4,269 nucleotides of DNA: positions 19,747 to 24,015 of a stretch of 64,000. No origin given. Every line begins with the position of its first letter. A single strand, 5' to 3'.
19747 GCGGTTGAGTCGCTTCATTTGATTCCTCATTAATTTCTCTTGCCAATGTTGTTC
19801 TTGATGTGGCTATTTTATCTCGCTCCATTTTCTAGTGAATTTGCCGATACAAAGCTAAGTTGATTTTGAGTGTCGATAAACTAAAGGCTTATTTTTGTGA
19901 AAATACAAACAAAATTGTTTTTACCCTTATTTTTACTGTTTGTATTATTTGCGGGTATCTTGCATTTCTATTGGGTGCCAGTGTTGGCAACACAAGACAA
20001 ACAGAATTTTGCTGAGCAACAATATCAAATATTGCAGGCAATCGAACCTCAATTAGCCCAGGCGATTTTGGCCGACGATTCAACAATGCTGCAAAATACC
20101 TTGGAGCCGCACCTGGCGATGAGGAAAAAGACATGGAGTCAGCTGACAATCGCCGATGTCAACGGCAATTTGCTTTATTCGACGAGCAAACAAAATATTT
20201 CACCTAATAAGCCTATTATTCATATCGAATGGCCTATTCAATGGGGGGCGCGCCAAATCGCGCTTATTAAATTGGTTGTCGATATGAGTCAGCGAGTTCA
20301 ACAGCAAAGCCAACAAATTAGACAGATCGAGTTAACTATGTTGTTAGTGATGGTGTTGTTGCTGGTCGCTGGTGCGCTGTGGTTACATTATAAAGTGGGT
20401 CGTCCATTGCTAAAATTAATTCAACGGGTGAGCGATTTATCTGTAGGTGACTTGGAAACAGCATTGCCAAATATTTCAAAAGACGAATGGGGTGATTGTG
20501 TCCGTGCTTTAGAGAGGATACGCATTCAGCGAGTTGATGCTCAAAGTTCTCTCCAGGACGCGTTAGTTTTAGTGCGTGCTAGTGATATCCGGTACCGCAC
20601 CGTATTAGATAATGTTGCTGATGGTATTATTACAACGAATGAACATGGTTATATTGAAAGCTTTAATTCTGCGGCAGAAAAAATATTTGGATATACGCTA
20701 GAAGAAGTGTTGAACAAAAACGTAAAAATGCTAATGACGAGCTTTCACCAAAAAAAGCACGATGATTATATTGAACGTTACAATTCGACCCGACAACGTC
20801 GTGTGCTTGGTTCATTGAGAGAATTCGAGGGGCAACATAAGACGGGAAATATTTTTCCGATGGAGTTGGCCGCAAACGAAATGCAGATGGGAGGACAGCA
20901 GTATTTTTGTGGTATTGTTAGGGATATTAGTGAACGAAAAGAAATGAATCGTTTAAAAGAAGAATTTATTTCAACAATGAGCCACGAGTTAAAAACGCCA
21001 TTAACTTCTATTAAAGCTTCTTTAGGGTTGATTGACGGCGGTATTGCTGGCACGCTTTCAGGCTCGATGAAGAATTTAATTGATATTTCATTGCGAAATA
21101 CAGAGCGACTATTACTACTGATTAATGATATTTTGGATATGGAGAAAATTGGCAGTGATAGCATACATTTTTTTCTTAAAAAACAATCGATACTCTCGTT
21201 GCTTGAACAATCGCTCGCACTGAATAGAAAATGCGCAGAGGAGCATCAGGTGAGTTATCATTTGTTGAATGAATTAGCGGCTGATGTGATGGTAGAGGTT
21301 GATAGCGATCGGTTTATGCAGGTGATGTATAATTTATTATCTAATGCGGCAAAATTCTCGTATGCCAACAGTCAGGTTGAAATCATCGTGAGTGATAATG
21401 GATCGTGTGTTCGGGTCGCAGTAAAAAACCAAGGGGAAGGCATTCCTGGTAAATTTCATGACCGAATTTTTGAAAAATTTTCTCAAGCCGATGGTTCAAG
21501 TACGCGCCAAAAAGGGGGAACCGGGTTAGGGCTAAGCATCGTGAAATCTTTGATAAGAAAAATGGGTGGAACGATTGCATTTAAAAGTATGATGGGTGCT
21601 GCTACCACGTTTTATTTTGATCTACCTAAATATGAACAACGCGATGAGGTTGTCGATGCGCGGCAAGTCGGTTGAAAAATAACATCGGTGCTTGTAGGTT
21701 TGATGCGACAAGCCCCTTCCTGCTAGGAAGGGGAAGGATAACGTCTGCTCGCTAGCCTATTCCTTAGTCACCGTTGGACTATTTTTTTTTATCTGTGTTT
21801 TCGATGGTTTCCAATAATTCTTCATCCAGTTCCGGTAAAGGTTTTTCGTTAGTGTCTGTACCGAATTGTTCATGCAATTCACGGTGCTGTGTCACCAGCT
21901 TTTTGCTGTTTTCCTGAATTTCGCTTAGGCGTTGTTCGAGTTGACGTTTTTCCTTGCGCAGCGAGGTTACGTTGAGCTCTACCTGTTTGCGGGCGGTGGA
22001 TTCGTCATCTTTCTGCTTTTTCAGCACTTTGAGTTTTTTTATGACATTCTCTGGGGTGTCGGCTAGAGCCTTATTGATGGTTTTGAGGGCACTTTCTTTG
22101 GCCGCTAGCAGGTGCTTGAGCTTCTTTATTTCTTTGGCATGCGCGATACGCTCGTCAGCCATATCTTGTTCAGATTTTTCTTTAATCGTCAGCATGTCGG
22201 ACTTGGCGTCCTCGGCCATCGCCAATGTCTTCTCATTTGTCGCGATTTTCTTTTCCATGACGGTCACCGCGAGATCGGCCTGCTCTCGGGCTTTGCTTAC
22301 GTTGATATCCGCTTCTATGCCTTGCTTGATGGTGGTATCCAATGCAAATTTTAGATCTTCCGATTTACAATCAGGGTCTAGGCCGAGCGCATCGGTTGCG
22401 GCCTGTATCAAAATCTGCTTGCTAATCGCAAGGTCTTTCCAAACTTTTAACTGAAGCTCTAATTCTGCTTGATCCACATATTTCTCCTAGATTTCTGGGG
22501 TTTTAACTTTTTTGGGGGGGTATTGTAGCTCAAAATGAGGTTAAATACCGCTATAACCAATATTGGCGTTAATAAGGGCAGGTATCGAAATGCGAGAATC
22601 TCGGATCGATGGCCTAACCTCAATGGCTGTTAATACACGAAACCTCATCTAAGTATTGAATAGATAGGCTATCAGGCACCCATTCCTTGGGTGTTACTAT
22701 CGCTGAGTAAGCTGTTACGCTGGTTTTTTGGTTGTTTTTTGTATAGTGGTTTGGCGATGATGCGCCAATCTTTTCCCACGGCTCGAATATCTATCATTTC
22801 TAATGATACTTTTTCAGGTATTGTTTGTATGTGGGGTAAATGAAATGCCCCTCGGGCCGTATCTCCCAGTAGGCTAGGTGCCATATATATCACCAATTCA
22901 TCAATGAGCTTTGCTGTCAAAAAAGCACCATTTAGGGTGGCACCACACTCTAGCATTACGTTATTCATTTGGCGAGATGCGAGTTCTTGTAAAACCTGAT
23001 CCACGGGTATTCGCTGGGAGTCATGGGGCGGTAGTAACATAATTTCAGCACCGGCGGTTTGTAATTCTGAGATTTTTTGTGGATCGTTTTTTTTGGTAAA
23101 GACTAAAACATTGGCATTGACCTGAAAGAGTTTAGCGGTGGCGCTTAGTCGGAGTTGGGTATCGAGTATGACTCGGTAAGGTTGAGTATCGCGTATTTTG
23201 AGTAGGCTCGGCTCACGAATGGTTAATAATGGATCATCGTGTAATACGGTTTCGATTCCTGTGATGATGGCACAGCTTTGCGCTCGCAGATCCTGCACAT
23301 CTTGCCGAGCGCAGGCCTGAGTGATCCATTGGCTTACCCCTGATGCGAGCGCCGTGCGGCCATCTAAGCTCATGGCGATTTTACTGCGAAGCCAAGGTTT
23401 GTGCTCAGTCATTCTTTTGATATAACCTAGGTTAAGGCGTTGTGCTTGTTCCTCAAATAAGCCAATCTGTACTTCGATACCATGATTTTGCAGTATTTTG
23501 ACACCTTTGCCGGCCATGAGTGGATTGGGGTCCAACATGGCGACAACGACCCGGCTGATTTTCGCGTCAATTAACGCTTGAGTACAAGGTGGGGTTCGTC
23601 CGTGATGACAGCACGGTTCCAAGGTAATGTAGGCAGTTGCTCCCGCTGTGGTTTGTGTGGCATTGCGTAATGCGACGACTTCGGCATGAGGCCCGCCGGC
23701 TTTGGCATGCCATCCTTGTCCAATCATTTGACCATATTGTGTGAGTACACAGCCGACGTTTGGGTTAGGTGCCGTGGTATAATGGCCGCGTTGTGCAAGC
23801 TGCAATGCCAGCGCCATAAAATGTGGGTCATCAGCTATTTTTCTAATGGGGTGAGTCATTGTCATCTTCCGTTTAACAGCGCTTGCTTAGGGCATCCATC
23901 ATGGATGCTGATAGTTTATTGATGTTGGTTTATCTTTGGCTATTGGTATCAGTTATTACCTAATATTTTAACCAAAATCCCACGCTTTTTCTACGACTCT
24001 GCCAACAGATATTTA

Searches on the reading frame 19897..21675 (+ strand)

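Call 61: search_protein_families(library=pfam, proteins=[window:19897-21675:+], max_evalue=0.001)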
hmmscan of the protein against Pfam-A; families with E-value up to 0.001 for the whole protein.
window:19897-21675:+ (592 aa): 7 families
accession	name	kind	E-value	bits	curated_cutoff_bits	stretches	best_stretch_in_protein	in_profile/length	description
PF02518.31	HATPase_c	-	8.8e-27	94.2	26.4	1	469-578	2-109/111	Histidine kinase-, DNA gyrase B-, and HSP90-like ATPase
PF00512.31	HisKA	-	1e-15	58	26.9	1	354-420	2-65/66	His Kinase A (phospho-acceptor) domain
PF00989.32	PAS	-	6.5e-14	52.4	22.6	1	232-344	2-113/113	PAS fold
PF13426.13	PAS_9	-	2.6e-12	47.3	27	1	242-346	2-103/103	PAS domain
PF13188.13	PAS_8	-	4e-07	30.2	21.8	1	232-285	2-52/65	PAS domain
PF08448.16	PAS_4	-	5.5e-06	27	23.1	1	237-349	1-110/110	PAS fold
PF14501.12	HATPase_c_5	-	0.00031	21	22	0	474-563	7-89/102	GHKL domain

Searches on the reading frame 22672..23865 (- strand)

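Call 61: search_protein_families(library=pfam, proteins=[window:22672-23865:-], max_evalue=0.001)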
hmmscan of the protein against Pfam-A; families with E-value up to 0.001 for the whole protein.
window:22672-23865:- (397 aa): 3 families
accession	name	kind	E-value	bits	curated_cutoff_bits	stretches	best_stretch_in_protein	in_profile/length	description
PF01872.23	RibD_C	-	7.2e-48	163.5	24.1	1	157-367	1-195/197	RibD C-terminal domain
PF00383.29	dCMP_cyt_deam_1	-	3.3e-20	72.3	25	1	13-110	4-102/102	Cytidine and deoxycytidylate deaminase zinc-binding region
PF14437.12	MafB19-deam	-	3.4e-08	33.9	27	1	17-128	7-119/142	MafB19-like deaminase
